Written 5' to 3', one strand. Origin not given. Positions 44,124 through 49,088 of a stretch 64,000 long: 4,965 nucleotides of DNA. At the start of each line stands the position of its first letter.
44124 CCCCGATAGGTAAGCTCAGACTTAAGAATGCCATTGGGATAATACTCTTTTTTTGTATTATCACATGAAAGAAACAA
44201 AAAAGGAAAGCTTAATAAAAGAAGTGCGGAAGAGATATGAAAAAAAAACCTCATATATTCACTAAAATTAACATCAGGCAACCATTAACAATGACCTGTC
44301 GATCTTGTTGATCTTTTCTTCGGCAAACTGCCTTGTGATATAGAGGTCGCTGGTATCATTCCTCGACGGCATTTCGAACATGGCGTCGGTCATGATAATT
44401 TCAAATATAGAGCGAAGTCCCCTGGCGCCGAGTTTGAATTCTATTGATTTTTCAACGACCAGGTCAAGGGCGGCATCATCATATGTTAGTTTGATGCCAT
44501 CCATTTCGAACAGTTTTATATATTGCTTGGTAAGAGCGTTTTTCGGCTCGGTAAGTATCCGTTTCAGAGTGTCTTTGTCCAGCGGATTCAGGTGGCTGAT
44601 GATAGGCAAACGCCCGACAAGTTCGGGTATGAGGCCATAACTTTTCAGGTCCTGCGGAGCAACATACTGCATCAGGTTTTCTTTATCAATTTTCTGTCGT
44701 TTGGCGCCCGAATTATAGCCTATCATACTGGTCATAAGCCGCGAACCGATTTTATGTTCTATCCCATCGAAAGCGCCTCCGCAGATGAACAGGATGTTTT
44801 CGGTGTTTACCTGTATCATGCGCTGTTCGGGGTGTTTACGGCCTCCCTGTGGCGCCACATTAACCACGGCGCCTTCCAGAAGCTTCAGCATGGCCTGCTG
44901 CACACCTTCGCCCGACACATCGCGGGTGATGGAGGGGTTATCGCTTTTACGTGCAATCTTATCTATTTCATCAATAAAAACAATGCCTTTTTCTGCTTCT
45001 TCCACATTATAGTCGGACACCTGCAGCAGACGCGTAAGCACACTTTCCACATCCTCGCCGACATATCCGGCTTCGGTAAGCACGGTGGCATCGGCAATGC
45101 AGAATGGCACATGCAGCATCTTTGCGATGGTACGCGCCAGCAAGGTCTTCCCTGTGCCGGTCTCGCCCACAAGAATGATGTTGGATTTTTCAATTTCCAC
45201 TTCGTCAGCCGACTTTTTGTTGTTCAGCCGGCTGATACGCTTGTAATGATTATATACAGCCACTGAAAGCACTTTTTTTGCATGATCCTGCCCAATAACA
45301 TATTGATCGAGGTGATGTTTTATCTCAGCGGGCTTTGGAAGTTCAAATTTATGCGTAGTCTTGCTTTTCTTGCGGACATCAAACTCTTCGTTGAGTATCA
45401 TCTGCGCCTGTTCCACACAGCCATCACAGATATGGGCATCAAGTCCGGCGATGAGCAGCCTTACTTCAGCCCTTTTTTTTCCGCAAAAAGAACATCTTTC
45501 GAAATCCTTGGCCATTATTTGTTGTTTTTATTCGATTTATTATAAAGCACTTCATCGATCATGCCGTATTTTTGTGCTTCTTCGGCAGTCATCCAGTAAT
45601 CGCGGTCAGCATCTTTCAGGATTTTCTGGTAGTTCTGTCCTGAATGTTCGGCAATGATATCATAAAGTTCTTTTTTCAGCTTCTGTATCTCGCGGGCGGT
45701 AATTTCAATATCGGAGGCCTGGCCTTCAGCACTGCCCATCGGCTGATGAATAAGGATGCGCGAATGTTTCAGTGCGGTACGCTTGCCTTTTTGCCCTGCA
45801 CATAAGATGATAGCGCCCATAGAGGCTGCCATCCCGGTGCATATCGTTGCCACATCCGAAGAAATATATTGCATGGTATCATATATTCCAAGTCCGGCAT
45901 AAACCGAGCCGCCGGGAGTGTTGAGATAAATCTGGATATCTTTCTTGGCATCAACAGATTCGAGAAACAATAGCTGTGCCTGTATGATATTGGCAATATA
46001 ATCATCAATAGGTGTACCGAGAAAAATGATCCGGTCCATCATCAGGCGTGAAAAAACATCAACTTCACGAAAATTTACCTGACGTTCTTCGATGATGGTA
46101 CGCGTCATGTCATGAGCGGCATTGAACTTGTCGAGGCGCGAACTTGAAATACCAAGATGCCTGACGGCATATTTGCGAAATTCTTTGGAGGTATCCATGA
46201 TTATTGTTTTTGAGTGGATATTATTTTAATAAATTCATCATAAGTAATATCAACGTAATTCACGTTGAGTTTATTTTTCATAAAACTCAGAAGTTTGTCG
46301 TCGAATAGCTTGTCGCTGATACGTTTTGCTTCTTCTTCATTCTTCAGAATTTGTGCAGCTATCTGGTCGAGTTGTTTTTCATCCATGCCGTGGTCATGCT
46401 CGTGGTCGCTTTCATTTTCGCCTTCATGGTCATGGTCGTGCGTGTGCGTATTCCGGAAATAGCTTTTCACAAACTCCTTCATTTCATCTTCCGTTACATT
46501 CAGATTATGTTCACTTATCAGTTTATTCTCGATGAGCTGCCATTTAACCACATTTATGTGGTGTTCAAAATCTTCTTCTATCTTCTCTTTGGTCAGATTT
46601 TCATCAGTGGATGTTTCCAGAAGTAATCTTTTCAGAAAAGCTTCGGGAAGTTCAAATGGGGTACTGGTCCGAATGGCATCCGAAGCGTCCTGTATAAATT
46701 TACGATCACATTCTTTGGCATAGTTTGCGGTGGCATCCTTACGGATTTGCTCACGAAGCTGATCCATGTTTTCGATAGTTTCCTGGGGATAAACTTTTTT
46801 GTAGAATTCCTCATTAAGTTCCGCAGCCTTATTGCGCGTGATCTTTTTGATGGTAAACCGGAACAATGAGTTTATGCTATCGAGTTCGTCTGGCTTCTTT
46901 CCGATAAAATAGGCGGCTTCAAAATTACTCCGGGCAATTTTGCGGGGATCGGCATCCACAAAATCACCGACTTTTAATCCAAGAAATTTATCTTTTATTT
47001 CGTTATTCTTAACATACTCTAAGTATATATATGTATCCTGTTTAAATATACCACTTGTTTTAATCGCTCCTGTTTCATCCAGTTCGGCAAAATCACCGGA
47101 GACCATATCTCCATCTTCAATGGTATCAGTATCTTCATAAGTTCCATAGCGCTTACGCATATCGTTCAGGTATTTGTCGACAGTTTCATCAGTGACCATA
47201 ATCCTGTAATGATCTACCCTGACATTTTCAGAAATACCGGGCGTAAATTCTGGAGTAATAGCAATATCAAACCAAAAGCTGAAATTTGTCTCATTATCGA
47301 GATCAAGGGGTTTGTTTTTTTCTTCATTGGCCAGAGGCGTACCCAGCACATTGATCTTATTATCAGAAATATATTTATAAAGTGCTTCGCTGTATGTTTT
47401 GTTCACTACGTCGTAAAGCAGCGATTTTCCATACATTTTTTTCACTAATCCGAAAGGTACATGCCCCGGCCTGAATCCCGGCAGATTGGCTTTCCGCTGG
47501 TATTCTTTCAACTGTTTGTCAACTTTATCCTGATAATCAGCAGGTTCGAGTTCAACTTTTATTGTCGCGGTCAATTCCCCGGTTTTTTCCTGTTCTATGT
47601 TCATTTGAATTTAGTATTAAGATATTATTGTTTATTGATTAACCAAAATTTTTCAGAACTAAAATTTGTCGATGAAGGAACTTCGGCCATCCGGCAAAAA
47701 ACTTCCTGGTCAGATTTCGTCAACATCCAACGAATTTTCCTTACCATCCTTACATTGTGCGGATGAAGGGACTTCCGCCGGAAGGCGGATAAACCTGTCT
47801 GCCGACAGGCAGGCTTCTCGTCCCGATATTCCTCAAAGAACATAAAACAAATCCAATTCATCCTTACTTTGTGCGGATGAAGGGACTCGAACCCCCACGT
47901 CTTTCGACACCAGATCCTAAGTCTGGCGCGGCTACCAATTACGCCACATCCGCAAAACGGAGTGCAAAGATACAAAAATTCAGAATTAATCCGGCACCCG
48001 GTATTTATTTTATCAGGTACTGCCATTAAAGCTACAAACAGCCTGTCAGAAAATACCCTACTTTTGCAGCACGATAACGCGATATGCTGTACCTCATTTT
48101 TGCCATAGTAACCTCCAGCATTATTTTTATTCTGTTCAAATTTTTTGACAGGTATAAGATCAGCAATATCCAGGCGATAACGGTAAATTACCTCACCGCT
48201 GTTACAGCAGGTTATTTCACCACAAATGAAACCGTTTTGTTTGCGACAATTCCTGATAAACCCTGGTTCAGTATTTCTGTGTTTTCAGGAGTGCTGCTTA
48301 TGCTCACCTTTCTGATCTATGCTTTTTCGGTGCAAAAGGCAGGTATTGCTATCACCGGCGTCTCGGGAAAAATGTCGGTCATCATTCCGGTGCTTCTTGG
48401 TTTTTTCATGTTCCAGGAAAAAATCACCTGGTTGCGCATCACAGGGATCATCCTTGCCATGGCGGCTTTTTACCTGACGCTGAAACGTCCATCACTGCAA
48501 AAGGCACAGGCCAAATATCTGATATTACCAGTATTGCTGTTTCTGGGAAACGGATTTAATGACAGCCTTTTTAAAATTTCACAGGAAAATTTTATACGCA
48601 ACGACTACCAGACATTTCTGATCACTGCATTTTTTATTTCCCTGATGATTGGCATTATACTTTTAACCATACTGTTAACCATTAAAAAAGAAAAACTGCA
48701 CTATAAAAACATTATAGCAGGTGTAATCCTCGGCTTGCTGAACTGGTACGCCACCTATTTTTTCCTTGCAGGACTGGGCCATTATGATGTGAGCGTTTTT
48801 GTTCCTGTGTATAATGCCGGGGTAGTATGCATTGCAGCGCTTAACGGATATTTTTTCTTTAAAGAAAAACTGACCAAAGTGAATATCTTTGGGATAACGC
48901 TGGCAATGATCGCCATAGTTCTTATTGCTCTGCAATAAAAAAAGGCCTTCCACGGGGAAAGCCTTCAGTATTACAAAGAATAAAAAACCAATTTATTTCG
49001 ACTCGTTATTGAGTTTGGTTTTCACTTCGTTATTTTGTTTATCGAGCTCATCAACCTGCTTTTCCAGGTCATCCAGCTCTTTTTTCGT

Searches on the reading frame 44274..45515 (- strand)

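Call 12: search_protein_families(library=pfam, proteins=[window:44274-45515:-], max_evalue=0.001)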
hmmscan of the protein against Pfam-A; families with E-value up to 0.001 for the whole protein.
window:44274-45515:- (413 aa): 11 families
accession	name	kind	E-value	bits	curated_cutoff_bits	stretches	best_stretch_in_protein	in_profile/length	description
PF07724.20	AAA_2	-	1.6e-31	110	27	1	110-306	3-166/166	AAA domain (Cdc48 subfamily)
PF00004.35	AAA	-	1.3e-16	61.7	21.2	1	113-219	1-98/131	ATPase family associated with various cellular activities (AAA)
PF06689.19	zf-C4_ClpX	-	1.1e-15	57.7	27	1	7-43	2-39/39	ClpX C4-type zinc finger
PF10431.15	ClpB_D2-small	-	1.7e-10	41.2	21.9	1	312-388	1-73/81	C-terminal, D2-small domain, of ClpB protein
PF00493.29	MCM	-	5.7e-07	29.3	23.3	1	71-191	24-137/224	MCM P-loop domain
PF07728.20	AAA_5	-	1.2e-06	29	22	1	112-189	1-80/139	AAA domain (dynein-related subfamily)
PF00158.32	Sigma54_activat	-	2.6e-06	27.7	20.2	0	100-132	12-44/168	Sigma-54 interaction domain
PF05496.18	RuvB_N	-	1.7e-05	25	27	1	69-191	6-100/159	Holliday junction DNA helicase RuvB P-loop domain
PF13401.12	AAA_22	-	3.3e-05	24.6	27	1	110-148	5-46/130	AAA domain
PF01078.27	Mg_chelatase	-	0.00012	22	20.3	0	110-134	22-46/207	Magnesium chelatase, subunit ChlI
PF12775.13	AAA_7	-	0.00052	20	25.8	0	110-186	33-111/181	P-loop containing dynein motor region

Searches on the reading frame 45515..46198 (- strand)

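Call 12: search_protein_families(library=pfam, proteins=[window:45515-46198:-], max_evalue=0.001)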
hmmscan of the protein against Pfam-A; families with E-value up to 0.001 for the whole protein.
window:45515-46198:- (227 aa): 1 family
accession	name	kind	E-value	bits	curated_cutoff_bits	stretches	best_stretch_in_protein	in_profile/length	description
PF00574.28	CLP_protease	-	1.5e-77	260.1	20.2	1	44-219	5-180/182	Clp protease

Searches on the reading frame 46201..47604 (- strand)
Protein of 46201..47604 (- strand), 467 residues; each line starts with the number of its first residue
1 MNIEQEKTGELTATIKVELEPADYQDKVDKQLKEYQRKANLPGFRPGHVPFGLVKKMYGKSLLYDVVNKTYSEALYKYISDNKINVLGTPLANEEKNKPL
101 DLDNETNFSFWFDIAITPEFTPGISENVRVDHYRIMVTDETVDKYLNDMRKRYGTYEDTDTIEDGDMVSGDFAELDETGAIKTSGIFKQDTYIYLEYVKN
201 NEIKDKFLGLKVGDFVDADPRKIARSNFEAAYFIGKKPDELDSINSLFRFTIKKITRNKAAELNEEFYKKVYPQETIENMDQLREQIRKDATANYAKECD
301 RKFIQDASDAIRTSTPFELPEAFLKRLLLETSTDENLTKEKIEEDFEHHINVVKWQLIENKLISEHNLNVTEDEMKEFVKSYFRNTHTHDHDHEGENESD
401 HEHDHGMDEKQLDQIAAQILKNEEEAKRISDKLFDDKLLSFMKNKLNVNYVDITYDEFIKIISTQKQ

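Call 12: search_protein_families(library=pfam, proteins=[window:46201-47604:-], max_evalue=0.001)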
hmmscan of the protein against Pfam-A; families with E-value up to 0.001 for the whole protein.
window:46201-47604:- (467 aa): 2 families
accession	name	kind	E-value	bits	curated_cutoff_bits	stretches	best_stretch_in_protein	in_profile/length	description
PF05697.18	Trigger_N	-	2.2e-35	122.5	22.2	1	1-148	1-143/144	Bacterial trigger factor protein (TF)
PF05698.19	Trigger_C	-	6.1e-06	26.8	22.7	1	280-386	2-127/162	Bacterial trigger factor protein (TF) C-terminus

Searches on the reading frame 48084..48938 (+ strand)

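Call 12: search_protein_families(library=pfam, proteins=[window:48084-48938:+], max_evalue=0.001)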
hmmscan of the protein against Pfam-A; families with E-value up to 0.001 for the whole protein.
window:48084-48938:+ (284 aa): 3 families
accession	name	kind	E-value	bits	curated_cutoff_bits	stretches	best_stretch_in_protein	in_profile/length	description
PF00892.27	EamA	-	1.7e-16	61.2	28.2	2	180-282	31-134/135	EamA-like transporter family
PF10639.15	TMEM234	-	9.4e-05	22.9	30.1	1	217-281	48-112/113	Putative transmembrane family 234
PF06800.18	Sugar_transport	-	0.0001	22.2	26.3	0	181-280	173-272/280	Sugar transport protein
